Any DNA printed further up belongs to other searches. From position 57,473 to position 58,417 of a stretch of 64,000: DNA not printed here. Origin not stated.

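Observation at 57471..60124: TcdR-family sigma–BhlA/UviB–holin–cargo module bounded by near-identical 33-nt hairpin repeats: candidate holin-dependent toxin-release system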

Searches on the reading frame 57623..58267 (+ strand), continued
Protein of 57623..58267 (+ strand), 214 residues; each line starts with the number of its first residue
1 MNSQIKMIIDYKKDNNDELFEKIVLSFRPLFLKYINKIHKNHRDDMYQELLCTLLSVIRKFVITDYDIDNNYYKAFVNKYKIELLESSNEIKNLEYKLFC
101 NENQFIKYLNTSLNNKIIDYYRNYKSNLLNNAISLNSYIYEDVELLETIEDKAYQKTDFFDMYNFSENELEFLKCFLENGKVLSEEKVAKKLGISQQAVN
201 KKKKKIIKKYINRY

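Call 88: search_protein_families(library=pfam, proteins=[L021:13458-19145:+, L022:13252-20484:+, L022:11560-12399:+, L022:12399-13241:+], max_evalue=0.001)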
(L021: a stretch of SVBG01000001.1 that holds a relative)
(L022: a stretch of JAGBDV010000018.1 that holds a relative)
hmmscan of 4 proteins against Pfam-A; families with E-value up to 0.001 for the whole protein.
L021:13458-19145:+ (1895 aa): 1 family
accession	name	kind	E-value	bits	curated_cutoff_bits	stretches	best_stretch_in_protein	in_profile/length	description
PF05593.20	RHS_repeat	-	1.6e-17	63.8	22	0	695-719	4-28/38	RHS Repeat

L022:13252-20484:+ (2410 aa): 8 families
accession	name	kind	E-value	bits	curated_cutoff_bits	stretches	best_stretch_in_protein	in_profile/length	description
PF05593.20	RHS_repeat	-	2.2e-24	85.7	22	1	971-1008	1-38/38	RHS Repeat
PF07591.16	PT-HINT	-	1.8e-17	64.3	27.7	1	2181-2302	1-131/137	Pretoxin HINT domain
PF13385.13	Laminin_G_3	-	1.2e-09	39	27.6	1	1303-1418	18-123/151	Concanavalin A-like lectin/glucanases superfamily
PF20148.4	DUF6531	-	7e-06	26.7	24.1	1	199-270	3-73/74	Domain of unknown function (DUF6531)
PF13403.11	Hint_2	-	5.6e-05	24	28.4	1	2175-2206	2-33/147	Hint domain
PF01079.26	Hint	-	9.4e-05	22.5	29.7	1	2168-2256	6-98/213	Hint module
PF14890.11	Intein_splicing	-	0.00011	22.5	35.8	1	2182-2263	2-93/155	Intein splicing domain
PF14623.11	Vint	-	0.00096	19.4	27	0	2175-2266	2-86/166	Hint-domain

L022:11560-12399:+ (279 aa): 3 families
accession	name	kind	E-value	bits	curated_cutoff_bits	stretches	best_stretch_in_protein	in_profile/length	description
PF01909.29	NTP_transf_2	-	8e-13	49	21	1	201-261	6-74/93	Nucleotidyltransferase domain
PF18765.7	Polbeta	-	2.5e-06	28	26.9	1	201-260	5-68/93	Polymerase beta, Nucleotidyltransferase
PF22600.2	MTPAP-like_central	-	1.7e-05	25.4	27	1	201-243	31-75/139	Poly(A) RNA polymerase, mitochondrial-like, central palm domain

L022:12399-13241:+ (280 aa): 4 families
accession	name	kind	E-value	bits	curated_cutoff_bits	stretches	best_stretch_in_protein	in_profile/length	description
PF01909.29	NTP_transf_2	-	1.2e-10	42.1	21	1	193-263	5-76/93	Nucleotidyltransferase domain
PF18765.7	Polbeta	-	1.7e-09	38.1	26.9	1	193-267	4-75/93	Polymerase beta, Nucleotidyltransferase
PF12633.13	Adenyl_cycl_N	-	9.9e-05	22.8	27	1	185-247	75-137/199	Adenylate cyclase NT domain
PF22600.2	MTPAP-like_central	-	0.00042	20.9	27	1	188-247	25-82/139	Poly(A) RNA polymerase, mitochondrial-like, central palm domain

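Call 89: search_protein_families(library=pfam, proteins=[L013:6392-6694:+, L021:10847-11131:+, L024:10717-10992:+, L025:880-1173:+, L028:10794-11057:+, L024:10995-11246:+, L028:11057-11359:+, L027:834-1109:+], max_evalue=0.1)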
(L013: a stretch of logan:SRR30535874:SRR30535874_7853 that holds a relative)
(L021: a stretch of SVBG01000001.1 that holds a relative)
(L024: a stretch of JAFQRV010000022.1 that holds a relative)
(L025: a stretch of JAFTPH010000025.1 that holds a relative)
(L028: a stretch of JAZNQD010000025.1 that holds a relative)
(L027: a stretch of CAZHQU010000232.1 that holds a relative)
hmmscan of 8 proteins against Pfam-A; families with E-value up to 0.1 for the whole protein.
L013:6392-6694:+ (100 aa): 4 families
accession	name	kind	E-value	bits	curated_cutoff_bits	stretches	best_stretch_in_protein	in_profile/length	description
PF06419.17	COG6_N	-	0.011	16.3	27.4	1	39-95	25-81/114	Conserved oligomeric complex COG6, N-terminal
PF05531.17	NPV_P10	-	0.052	14.5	29.8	1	47-97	11-64/75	Nucleopolyhedrovirus P10 protein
PF24599.1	DUF7621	-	0.054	13.9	27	1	49-74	8-33/79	Family of unknown function (DUF7621)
PF10779.14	XhlA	-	0.072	13.7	34.7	1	52-94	2-44/67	Haemolysin XhlA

L021:10847-11131:+ (94 aa): 5 families
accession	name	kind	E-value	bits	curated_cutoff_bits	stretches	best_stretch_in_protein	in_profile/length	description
PF07321.17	YscO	-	0.0064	17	28.8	1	32-94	58-120/149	Type III secretion protein YscO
PF06419.17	COG6_N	-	0.0065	17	27.4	1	40-93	26-79/114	Conserved oligomeric complex COG6, N-terminal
PF23991.1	DUF7310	-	0.034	15.1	40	0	57-92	14-61/83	Coiled-coil region of unknown function (DUF7310)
PF10779.14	XhlA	-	0.048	14.3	34.7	1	56-93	6-43/67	Haemolysin XhlA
PF02524.19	KID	-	0.095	13.3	20.8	1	56-65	2-11/11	KID repeat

L024:10717-10992:+ (91 aa): 3 families
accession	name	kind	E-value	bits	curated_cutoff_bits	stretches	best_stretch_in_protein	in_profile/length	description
PF09624.15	DUF2393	-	0.015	15.7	26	1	2-50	18-66/146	Protein of unknown function (DUF2393)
PF08702.15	Fib_alpha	-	0.037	14.7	29.9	1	26-83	70-127/143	Fibrinogen alpha/beta chain family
PF02583.22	Trns_repr_metal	-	0.042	14.7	22.8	0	68-90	3-25/78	Metal-sensitive transcriptional repressor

L025:880-1173:+ (97 aa): 10 families
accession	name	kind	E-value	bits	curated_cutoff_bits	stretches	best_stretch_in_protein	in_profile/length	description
PF08702.15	Fib_alpha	-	0.0077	16.9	29.9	1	30-90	70-130/143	Fibrinogen alpha/beta chain family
PF10280.14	Med11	-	0.0091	16.9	26.9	0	9-76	12-73/120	Mediator complex protein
PF17561.7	TssO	-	0.014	16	29.2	1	13-69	19-76/148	Type VI secretion system, TssO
PF23203.1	KIF21A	-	0.017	15.3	28.5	1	31-70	65-105/161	KIF21A-like domain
PF07067.16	DUF1340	-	0.023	14.5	25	1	13-66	181-233/236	Protein of unknown function (DUF1340)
PF13273.12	DUF4064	-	0.025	15.2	32.1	1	5-50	8-53/102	Protein of unknown function (DUF4064)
PF03233.18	Cauli_AT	-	0.037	14.4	24.8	1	29-87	97-160/163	Aphid transmission protein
PF06419.17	COG6_N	-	0.039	14.5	27.4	1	36-86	21-71/114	Conserved oligomeric complex COG6, N-terminal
PF07195.17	FliD_C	-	0.048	13.5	25.4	1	42-88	177-223/236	Flagellar hook-associated protein 2 C-terminus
PF07439.16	DUF1515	-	0.08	13.4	22.2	1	26-76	22-68/113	Protein of unknown function (DUF1515)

L028:10794-11057:+ (87 aa): 1 family
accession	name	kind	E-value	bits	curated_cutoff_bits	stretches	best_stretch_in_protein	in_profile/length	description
PF09682.15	Phage_holin_6_1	-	0.065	14.1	24.9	1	3-85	3-79/101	Bacteriophage holin of superfamily 6 (Holin_LLH)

L024:10995-11246:+ (83 aa): 1 family
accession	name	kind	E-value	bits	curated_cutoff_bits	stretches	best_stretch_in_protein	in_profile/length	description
PF16079.10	Phage_holin_5_2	-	5.1e-11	43.1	29.2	1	9-79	1-76/76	Phage holin family Hol44, in holin superfamily V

L028:11057-11359:+ (100 aa): 6 families
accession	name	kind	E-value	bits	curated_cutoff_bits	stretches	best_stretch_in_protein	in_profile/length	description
PF16079.10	Phage_holin_5_2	-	1.5e-09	38.4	29.2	1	9-84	1-74/76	Phage holin family Hol44, in holin superfamily V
PF04474.17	DUF554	-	0.01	15.7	25.1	1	11-91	7-86/220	Protein of unknown function (DUF554)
PF01694.28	Rhomboid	-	0.027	15.1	22.6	1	8-64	45-95/143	Rhomboid domain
PF02233.22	PNTB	-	0.031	13.7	31.7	1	36-90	29-85/456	NAD(P) transhydrogenase beta subunit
PF16481.10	DUF5058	-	0.036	14.1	28.2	1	8-94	127-211/222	Domain of unknown function (DUF5058)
PF11877.13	DUF3397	-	0.074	13.7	25.9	1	7-92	8-88/112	Protein of unknown function (DUF3397)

L027:834-1109:+ (91 aa): 3 families
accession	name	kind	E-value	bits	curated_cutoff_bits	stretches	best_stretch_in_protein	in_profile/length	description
PF16079.10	Phage_holin_5_2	-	7.7e-12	45.7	29.2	1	9-82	1-73/76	Phage holin family Hol44, in holin superfamily V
PF17329.7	DUF5367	-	0.021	15.5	25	1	8-71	17-85/98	Family of unknown function (DUF5367)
PF13493.11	DUF4118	-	0.057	13.6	28.4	1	29-70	42-83/107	Domain of unknown function (DUF4118)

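Call 90: search_protein_families(library=padloc, proteins=[window:57623-58267:+], max_evalue=0.01)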
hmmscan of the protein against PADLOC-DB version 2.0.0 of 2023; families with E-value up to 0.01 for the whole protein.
window:57623-58267:+ (214 aa): 0 families

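Call 99: find_related_loci(query=A1, collection=metagenome_contigs, flank=10000)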
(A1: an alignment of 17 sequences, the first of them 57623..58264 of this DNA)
Query A1 (214 aa) in metagenome_contigs; peptide patterns used: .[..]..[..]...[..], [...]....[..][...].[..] (x = any residue, [..] = any of these).
587 stretches matched a pattern; 19 encode a relative of the query (tblastn E <= 1e-3); 19 distinct loci.
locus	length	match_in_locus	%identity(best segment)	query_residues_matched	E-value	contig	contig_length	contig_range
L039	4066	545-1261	37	1-210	4e-32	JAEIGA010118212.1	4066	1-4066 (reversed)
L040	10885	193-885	38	1-210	8e-29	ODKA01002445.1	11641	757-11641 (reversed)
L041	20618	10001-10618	34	1-208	2e-28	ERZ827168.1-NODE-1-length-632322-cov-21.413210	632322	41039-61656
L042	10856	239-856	34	1-208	2e-28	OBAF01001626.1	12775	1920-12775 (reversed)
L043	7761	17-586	35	17-208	5e-26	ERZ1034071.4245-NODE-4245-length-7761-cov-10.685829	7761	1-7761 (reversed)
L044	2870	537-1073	29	16-209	2e-10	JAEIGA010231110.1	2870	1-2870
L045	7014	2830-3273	26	66-212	9e-6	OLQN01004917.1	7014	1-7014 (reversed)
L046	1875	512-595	60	179-208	8e-6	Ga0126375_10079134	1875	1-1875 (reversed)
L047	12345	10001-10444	26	66-212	9e-6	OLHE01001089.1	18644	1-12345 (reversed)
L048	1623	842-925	60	179-208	7e-6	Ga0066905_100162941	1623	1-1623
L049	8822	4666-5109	26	66-212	9e-6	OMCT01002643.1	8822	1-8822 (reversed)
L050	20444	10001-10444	26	66-212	2e-5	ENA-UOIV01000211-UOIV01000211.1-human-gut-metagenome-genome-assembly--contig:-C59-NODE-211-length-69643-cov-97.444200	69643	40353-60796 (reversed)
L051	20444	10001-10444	26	66-212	2e-5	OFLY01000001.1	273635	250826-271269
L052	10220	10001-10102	51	175-211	3e-5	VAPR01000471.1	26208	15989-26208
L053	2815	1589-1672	60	179-208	2e-5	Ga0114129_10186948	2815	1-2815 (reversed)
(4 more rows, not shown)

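Call 118: search_protein_representatives(alignment_id=A8)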
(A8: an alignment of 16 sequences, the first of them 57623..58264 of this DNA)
Query: 16 sequences, 229 profile positions. Proteins with E-value up to 0.001 (for the whole library): 749; up to 1e-10: 171; up to 1e-30: 73. The best 150 are listed.
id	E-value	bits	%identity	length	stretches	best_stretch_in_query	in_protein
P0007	1.2e-76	273.5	-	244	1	1-228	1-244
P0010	1.6e-74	266.6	-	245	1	1-228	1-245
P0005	4.6e-71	255.2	-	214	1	1-227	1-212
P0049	8.4e-69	247.8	-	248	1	1-228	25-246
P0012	2.7e-65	236.4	-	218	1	1-228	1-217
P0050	1.2e-64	234.2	-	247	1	1-227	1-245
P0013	7.2e-64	231.7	-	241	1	1-228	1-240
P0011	8.6e-60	218.4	-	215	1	1-227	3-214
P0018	3.3e-59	216.4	-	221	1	3-227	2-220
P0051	4.0e-59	216.2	-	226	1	1-227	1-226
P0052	7.2e-57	208.8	-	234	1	1-228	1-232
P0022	1.9e-56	207.4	-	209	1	27-226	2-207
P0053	5.4e-56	205.9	-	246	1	1-227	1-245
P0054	9.5e-55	201.9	-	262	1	1-226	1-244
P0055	2.1e-54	200.8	-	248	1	1-228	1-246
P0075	6.7e-46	172.9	-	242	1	1-228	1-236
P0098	1.8e-36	142.1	-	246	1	1-227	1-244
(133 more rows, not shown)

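Call 119: find_encoding_contigs(protein=P0054, flank=10000, max_places=1)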
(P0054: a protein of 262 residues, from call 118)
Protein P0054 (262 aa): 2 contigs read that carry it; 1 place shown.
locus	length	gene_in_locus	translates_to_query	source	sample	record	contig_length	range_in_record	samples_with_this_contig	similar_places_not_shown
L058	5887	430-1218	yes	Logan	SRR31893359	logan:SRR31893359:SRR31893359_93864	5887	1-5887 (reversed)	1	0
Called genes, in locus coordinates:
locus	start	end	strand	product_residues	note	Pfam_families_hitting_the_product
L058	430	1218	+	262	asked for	-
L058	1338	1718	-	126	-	-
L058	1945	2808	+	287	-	PF01909:NTP_transf_2, PF18765:Polbeta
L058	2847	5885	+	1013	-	?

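Call 120: find_encoding_contigs(protein=P0075, flank=10000, max_places=1)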
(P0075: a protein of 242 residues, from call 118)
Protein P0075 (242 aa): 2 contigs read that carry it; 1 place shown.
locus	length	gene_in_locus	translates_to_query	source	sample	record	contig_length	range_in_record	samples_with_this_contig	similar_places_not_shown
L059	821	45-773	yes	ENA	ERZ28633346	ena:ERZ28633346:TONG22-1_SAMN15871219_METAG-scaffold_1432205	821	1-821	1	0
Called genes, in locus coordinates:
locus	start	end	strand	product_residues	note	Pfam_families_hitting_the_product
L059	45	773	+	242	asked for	-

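Call 121: find_encoding_contigs(protein=P0098, flank=10000, max_places=1)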
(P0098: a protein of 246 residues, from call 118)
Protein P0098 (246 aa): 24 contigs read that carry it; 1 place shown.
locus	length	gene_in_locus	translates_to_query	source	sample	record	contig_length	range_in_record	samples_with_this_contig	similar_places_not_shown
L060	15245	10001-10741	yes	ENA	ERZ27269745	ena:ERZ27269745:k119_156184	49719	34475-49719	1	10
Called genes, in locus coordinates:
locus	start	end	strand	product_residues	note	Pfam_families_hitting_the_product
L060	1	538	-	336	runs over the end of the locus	-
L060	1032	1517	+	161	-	-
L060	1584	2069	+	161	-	PF11185:DUF2971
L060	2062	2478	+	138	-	-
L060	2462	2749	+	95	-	PF05014:Nuc_deoxyrib_tr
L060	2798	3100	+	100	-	-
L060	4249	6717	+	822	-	-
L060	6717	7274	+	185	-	-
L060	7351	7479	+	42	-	-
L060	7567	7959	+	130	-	-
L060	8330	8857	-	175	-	PF01610:DDE_Tnp_ISL3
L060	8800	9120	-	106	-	PF01610:DDE_Tnp_ISL3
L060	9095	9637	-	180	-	PF14690:Zn_ribbon_ISL3 (weak)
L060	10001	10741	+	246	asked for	-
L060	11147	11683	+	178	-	-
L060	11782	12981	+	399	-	PF07819:PGAP1 (faint), PF00561:Abhydrolase_1 (weak)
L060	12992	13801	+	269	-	PF22600:MTPAP-like_central (faint), PF01909:NTP_transf_2, PF18765:Polbeta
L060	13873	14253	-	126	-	-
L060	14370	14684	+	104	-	PF16079:Phage_holin_5_2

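Call 122: predict_structure(alignment_id=A8)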
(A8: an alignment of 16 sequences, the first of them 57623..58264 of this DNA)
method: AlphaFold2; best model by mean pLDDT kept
length: 214 residues; sequences in the alignment: 16
mean_pLDDT: 83.1   pTM: 0.56
mean pLDDT of the five models: 83.1, 82.7, 82.1, 82.0, 80.6
residues with pLDDT >= 90: 123; 70-90: 47; 50-70: 16; < 50: 28
segments of 3 or more residues with pLDDT < 50: 131-157
pLDDT, mean of each block of 10 residues (from residue 1): 94 95 96 92 94 97 81 88 89 92 95 94 68 46 43 48 80 88 92 93 90 60
secondary structure, 60 per line:
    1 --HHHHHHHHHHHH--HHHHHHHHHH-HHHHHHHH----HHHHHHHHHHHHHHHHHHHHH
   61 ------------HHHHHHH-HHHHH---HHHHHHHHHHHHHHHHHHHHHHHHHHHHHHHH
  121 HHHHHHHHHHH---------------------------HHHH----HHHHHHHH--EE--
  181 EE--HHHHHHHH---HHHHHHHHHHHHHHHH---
elements in order: H3-14 H17-26 H28-35 H40-60 H73-79 H81-85 H89-131 H159-162 H167-174 H185-192 H196-211

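Call 124: fold_search(model_id=the predicted structure, library=pdb)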
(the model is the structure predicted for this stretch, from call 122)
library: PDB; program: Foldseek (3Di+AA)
matches with E <= 10: 182; with E <= 0.001: 1
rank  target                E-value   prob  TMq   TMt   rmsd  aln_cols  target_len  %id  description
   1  8x6g_H                7.0e-04  1.00  0.30  0.27  22.0       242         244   19  Cryo-EM structure of Staphylococcus aureus sigB-dependent RNAP-promoter open complex (released 2024-06-05)
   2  9a50_A                9.4e-03  0.97  0.28  0.23  21.7       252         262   18  Integrative model of RPSB-RPOC by crosslinking MS and deep learning (released 2024-09-18)
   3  8hkc_E                3.4e-02  0.82  0.24  0.21  22.8       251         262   12  Cryo-EM structure of E. coli RNAP sigma32 complex (released 2023-05-31)
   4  9a58_A                7.3e-02  0.69  0.23  0.14  24.2       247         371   15  Integrative model of SIGA-RPOC by crosslinking MS and deep learning (released 2024-09-18)
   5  9a4r_A                8.9e-02  0.66  0.25  0.24  17.8       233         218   14  Integrative model of RPSH-RPOB by crosslinking MS and deep learning (released 2024-09-18)
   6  4xlp_F                1.2e-01  0.63  0.24  0.15  20.1       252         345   15  Crystal structure of T.aquaticus transcription initiation complex containing upstream fork promoter (released 2015-09-23)
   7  5tw1_F                1.3e-01  0.57  0.23  0.17  22.5       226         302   15  Crystal structure of a Mycobacterium smegmatis transcription initiation complex with RbpA (released 2017-01-18)
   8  6ccv_F                1.5e-01  0.57  0.23  0.17  22.5       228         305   14  Crystal structure of a Mycobacterium smegmatis RNA polymerase transcription initiation complex with inhibitor Rifampic (released 2018-08-15)
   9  5vi8_F                1.6e-01  0.54  0.23  0.16  22.5       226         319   15  Structure of a mycobacterium smegmatis transcription initiation complex with an upstream-fork promoter fragment (released 2017-04-26)
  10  4mq9_F                1.9e-01  0.63  0.25  0.17  19.7       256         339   14  Crystal structure of Thermus thermophilus RNA polymerase holoenzyme in complex with GE23077 (released 2014-05-07)
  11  5vi5_F                1.9e-01  0.47  0.23  0.17  22.3       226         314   16  Structure of Mycobacterium smegmatis transcription initiation complex with a full transcription bubble (released 2017-07-26)
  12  6dcf_F                2.1e-01  0.47  0.23  0.18  22.4       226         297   15  Crystal structure of a Mycobacterium smegmatis transcription initiation complex with Rifampicin-resistant RNA polymera (released 2018-09-05)
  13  1or7_A                2.4e-01  0.90  0.33  0.38  18.0       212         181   12  Crystal Structure of Escherichia coli sigmaE with the Cytoplasmic Domain of its Anti-sigma RseA (released 2003-04-15)
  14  8i24_F                2.4e-01  0.75  0.32  0.30  21.5       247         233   19  Clostridium thermocellum RNA polymerase transcription open complex with SigI6 and its promoter (released 2023-10-11)
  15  4oio_F                2.6e-01  0.51  0.24  0.16  20.3       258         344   13  Crystal structure of Thermus thermophilus pre-insertion substrate complex for de novo transcription initiation (released 2014-05-07)
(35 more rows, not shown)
